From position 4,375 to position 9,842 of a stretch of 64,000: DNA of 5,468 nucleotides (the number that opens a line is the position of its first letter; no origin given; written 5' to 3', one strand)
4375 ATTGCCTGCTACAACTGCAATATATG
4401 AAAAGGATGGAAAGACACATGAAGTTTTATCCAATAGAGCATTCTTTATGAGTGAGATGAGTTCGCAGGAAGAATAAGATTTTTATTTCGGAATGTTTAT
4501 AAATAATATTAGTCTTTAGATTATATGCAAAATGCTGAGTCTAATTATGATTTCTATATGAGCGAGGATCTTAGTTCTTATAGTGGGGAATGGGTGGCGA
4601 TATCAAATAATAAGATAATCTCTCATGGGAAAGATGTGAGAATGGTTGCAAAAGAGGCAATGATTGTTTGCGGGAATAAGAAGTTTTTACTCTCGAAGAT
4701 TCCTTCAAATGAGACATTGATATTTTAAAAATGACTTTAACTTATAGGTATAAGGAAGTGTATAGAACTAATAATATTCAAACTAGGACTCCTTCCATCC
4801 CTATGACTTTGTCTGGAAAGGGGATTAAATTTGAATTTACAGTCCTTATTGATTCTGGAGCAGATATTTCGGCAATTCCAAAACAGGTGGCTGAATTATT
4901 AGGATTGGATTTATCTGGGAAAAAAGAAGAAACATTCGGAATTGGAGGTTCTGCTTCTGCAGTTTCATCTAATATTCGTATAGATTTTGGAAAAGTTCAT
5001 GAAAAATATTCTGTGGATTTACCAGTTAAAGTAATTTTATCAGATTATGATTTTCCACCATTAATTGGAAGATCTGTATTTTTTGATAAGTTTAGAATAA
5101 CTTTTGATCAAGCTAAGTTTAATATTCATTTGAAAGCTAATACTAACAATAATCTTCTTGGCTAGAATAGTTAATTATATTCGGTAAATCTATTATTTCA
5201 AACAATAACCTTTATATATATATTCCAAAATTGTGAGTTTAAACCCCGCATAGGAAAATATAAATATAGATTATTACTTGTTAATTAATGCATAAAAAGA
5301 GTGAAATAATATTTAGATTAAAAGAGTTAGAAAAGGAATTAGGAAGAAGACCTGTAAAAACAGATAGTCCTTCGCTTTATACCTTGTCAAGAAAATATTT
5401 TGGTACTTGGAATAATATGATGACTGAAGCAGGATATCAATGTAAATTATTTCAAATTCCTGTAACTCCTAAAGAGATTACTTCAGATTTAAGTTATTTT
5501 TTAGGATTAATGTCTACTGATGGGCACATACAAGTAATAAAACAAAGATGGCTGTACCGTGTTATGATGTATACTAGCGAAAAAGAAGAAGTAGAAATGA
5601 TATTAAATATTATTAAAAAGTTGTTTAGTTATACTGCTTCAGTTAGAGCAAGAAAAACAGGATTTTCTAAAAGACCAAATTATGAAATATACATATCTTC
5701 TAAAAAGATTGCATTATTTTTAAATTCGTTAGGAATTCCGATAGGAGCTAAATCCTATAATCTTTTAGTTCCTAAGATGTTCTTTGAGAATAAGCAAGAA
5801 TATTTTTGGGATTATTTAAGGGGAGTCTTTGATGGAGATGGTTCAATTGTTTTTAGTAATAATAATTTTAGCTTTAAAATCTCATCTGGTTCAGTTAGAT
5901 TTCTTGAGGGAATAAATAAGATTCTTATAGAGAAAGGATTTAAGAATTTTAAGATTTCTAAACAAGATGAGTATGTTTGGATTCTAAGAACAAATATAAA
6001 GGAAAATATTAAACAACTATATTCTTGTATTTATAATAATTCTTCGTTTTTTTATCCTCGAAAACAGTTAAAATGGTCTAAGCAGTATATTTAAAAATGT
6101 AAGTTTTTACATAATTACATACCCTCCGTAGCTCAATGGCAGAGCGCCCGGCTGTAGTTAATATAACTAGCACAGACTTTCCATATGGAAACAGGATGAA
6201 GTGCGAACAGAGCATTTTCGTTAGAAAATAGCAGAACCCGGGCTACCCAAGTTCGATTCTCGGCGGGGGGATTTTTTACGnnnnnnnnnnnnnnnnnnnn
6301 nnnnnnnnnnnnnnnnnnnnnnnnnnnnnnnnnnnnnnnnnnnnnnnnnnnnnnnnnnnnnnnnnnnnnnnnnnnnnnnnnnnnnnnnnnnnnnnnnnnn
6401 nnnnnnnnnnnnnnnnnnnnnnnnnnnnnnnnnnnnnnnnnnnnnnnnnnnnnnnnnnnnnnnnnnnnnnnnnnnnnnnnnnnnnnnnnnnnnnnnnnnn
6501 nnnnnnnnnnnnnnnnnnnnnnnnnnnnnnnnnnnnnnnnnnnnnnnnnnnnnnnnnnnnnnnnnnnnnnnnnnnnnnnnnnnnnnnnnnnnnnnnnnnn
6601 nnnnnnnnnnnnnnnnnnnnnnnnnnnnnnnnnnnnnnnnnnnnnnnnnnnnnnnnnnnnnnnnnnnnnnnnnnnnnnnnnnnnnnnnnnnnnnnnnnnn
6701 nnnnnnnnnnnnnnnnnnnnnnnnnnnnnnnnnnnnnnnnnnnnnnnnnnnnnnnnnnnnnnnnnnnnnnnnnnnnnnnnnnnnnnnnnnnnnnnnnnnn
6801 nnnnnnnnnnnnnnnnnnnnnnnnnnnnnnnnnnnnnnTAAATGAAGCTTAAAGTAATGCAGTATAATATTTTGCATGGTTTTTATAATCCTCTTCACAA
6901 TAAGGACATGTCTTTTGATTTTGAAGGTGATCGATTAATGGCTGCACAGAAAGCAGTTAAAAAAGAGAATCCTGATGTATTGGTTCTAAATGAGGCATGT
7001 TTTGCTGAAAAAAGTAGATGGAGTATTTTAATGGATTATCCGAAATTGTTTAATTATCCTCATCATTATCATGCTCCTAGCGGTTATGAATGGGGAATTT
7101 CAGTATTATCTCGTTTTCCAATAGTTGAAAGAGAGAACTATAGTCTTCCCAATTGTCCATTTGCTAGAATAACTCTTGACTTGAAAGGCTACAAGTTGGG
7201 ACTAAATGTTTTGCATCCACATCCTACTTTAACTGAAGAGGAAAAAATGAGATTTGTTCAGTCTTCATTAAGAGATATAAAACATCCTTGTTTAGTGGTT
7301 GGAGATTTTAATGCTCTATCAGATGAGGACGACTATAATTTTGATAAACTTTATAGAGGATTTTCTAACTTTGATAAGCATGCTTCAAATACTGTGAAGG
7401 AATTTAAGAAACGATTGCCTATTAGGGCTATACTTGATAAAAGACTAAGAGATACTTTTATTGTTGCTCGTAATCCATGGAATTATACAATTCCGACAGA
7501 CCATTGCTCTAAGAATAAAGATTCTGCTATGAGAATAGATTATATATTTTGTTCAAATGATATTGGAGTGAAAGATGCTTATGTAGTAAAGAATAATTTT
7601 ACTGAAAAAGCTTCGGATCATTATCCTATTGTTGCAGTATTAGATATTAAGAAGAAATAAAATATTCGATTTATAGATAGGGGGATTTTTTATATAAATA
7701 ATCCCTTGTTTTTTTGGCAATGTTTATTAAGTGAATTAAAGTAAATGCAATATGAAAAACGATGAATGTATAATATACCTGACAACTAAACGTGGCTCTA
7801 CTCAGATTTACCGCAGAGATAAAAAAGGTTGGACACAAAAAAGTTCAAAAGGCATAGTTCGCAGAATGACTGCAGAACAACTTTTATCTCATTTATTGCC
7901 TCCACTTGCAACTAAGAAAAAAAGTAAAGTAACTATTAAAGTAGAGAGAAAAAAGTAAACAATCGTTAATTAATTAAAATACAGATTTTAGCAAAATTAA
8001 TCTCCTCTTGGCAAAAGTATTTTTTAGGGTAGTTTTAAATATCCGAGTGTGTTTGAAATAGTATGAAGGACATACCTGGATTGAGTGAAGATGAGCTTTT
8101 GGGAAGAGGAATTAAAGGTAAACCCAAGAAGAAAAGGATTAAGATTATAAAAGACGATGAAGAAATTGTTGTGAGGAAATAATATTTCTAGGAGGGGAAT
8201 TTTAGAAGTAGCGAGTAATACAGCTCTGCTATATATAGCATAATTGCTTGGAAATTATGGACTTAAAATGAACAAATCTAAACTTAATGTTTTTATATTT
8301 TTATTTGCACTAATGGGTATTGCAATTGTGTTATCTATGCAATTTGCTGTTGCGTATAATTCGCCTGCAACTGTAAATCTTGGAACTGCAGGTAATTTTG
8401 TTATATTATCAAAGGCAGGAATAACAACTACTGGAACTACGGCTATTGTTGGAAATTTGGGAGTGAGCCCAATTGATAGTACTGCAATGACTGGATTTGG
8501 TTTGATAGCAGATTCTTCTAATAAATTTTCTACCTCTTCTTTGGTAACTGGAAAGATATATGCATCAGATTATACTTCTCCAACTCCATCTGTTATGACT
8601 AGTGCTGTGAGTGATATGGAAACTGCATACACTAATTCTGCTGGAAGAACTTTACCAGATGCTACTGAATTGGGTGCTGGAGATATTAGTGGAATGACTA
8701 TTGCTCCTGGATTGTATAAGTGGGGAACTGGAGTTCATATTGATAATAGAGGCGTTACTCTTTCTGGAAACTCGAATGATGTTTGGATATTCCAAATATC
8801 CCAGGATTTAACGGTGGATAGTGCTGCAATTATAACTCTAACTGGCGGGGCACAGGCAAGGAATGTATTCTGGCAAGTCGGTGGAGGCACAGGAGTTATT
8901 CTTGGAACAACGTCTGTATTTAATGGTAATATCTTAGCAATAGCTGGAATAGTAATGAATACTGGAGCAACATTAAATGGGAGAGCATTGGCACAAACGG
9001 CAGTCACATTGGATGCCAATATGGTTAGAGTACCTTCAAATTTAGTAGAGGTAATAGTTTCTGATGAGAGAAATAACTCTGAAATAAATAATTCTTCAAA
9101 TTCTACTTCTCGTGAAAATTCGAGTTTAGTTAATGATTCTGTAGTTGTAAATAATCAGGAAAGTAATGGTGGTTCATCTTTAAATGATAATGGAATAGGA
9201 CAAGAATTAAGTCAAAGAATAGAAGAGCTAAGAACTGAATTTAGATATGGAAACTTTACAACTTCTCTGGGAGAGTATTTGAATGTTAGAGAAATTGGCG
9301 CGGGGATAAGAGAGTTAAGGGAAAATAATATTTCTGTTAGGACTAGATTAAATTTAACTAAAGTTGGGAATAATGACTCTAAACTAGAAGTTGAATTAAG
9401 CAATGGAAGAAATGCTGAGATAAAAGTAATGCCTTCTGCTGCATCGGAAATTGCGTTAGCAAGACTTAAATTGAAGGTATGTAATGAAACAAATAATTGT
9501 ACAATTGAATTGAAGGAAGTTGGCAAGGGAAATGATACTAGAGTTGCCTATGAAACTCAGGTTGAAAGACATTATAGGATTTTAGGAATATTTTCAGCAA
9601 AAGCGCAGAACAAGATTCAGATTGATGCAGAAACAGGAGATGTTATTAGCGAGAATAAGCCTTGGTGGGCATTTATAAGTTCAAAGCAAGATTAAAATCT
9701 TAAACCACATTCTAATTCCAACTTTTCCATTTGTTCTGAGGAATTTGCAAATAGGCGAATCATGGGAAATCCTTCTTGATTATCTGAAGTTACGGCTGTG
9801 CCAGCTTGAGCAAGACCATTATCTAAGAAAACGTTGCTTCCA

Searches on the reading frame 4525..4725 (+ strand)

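Call 16: search_protein_families(library=pfam, proteins=[window:4525-4725:+], max_evalue=0.1)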
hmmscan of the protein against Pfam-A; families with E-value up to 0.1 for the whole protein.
window:4525-4725:+ (67 aa): 1 family
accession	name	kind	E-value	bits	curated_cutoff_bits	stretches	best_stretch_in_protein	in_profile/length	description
PF18929.5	DUF5678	-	1e-10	41.7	23.2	1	16-61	3-48/49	Family of unknown function (DUF5678)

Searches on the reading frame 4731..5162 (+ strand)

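Call 16: search_protein_families(library=pfam, proteins=[window:4731-5162:+], max_evalue=0.1)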
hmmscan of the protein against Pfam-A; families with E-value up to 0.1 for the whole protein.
window:4731-5162:+ (144 aa): 3 families
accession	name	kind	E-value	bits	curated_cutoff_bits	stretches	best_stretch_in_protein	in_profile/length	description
PF13650.11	Asp_protease_2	-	2.8e-06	28.4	24.3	1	26-89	4-63/90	Aspartyl protease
PF13975.11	gag-asp_proteas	-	1e-05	26.5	28.2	1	35-115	9-88/92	gag-polyprotein putative aspartyl protease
PF00077.25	RVP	-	0.0087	16.8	20.7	1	20-116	4-92/101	Retroviral aspartyl protease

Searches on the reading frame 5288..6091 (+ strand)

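Call 16: search_protein_families(library=pfam, proteins=[window:5288-6091:+], max_evalue=0.1)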
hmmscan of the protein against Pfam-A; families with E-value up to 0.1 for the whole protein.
window:5288-6091:+ (268 aa): 6 families
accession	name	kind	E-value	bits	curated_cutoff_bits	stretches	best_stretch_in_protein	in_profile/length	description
PF14528.11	LAGLIDADG_3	-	3.2e-10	40.5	22.5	2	68-149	4-82/82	LAGLIDADG-like domain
PF18780.6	HNH_repeat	-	7.5e-08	33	26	1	4-50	3-53/54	Homing endonuclease associated repeat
PF14527.11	LAGLIDADG_WhiA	-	0.00014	22.4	23.2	1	176-253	4-79/93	WhiA LAGLIDADG-like domain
PF03161.18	LAGLIDADG_2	-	0.029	14.8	25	0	87-144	118-168/168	LAGLIDADG DNA endonuclease family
PF18093.7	Trm5_N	-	0.041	14.1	22.7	0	207-232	10-37/47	tRNA methyltransferase 5 N-terminal domain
PF10298.14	WhiA_N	-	0.078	13.5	23.4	0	72-150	9-85/86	WhiA N-terminal LAGLIDADG-like domain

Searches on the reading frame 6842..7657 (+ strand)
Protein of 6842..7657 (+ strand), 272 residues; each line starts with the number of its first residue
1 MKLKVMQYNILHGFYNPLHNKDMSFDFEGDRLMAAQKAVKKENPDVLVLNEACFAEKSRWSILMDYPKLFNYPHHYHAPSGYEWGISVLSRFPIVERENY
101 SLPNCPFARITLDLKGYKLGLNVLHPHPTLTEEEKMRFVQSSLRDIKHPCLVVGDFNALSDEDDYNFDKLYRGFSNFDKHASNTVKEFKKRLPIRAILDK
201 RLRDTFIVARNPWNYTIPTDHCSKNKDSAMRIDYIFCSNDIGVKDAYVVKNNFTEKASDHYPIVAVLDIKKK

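Call 105: search_protein_families(library=pfam, proteins=[window:6842-7657:+], max_evalue=0.00001)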
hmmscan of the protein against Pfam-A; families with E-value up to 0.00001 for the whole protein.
window:6842-7657:+ (272 aa): 1 family
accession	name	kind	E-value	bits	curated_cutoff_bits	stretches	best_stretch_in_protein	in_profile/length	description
PF03372.29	Exo_endo_phos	-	4e-22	79.5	24.5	1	6-260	1-225/225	Endonuclease/Exonuclease/phosphatase family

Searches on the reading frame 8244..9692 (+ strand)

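Call 105: search_protein_families(library=pfam, proteins=[window:8244-9692:+], max_evalue=0.00001)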
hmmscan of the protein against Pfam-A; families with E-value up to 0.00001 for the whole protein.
window:8244-9692:+ (483 aa): 1 family
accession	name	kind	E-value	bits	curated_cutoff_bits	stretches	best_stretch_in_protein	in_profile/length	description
PF11999.13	Ice_binding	-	3.2e-74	249.5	28.7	1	54-261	1-207/208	Ice-binding-like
